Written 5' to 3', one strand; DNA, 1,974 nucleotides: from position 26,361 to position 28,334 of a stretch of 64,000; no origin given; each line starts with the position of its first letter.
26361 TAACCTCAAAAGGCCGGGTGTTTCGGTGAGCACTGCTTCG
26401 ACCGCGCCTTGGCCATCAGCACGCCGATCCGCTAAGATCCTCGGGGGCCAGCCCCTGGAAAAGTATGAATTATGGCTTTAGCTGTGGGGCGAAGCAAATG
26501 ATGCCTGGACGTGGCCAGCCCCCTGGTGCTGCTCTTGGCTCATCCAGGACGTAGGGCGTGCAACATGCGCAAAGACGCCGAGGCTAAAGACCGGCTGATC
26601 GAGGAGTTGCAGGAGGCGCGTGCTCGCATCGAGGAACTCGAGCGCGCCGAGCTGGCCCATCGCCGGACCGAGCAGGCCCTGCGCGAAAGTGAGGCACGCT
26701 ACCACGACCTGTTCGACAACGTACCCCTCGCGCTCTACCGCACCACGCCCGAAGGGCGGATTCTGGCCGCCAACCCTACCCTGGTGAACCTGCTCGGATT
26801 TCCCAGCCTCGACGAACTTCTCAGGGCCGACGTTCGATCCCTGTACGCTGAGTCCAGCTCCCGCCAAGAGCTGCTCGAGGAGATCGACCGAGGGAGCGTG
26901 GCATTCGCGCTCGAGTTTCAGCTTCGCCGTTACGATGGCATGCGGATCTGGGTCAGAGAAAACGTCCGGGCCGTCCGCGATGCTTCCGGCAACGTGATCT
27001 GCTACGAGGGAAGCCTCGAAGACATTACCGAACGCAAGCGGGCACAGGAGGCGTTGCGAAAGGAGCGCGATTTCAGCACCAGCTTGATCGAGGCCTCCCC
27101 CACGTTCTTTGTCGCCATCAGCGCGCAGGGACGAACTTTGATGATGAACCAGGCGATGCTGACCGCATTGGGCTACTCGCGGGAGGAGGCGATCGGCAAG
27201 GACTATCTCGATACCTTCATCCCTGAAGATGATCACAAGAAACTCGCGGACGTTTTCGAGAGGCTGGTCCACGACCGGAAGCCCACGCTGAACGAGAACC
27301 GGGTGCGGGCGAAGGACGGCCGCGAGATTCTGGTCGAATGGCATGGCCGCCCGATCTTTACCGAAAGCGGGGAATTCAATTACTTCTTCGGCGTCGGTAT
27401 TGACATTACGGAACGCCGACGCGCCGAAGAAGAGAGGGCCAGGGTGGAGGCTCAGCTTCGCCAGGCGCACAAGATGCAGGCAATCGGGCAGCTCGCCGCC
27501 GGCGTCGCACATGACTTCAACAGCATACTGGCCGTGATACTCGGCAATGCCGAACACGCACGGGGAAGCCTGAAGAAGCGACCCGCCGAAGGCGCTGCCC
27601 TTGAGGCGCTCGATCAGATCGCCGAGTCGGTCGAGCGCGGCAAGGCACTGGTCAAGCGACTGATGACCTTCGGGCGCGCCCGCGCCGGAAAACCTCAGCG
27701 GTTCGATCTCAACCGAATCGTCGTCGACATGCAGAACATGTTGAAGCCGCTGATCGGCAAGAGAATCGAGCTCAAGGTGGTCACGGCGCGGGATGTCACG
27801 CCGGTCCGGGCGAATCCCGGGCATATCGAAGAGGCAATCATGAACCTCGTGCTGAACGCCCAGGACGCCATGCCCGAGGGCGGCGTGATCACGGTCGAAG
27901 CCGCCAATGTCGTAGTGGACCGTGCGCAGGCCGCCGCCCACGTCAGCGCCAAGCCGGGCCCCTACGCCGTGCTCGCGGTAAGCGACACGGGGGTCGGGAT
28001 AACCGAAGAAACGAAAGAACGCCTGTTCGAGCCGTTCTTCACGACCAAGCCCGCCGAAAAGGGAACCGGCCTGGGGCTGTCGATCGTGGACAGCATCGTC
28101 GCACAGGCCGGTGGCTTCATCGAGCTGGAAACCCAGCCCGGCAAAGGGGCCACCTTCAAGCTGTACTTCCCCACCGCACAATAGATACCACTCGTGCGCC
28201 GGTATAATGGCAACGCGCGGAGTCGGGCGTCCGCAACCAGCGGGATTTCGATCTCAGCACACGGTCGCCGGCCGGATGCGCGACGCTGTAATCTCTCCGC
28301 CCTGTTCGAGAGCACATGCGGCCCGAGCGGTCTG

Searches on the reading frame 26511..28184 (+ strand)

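Call 36: search_protein_families(library=pfam, proteins=[window:26511-28184:+], max_evalue=0.001)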
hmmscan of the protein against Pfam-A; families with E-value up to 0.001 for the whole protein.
window:26511-28184:+ (557 aa): 8 families
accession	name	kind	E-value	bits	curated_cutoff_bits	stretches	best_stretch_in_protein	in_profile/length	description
PF00989.32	PAS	-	1.9e-28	99.2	22.6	2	191-299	5-113/113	PAS fold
PF13426.13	PAS_9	-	1e-27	96.9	27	2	200-301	5-103/103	PAS domain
PF08448.16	PAS_4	-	1.1e-22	80.8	23.1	2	194-304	2-110/110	PAS fold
PF02518.31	HATPase_c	-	3e-22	79.6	26.4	1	436-556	3-110/111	Histidine kinase-, DNA gyrase B-, and HSP90-like ATPase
PF08447.18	PAS_3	-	2.1e-19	70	25.6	2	211-292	3-85/89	PAS fold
PF13188.13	PAS_8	-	7.8e-13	48.3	21.8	1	62-124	1-63/65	PAS domain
PF00512.31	HisKA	-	2.7e-08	34.2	26.9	1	326-393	3-66/66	His Kinase A (phospho-acceptor) domain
PF10090.15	HPTransfase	-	0.00065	19.9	22.9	0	443-465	36-58/123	Histidine phosphotransferase C-terminal domain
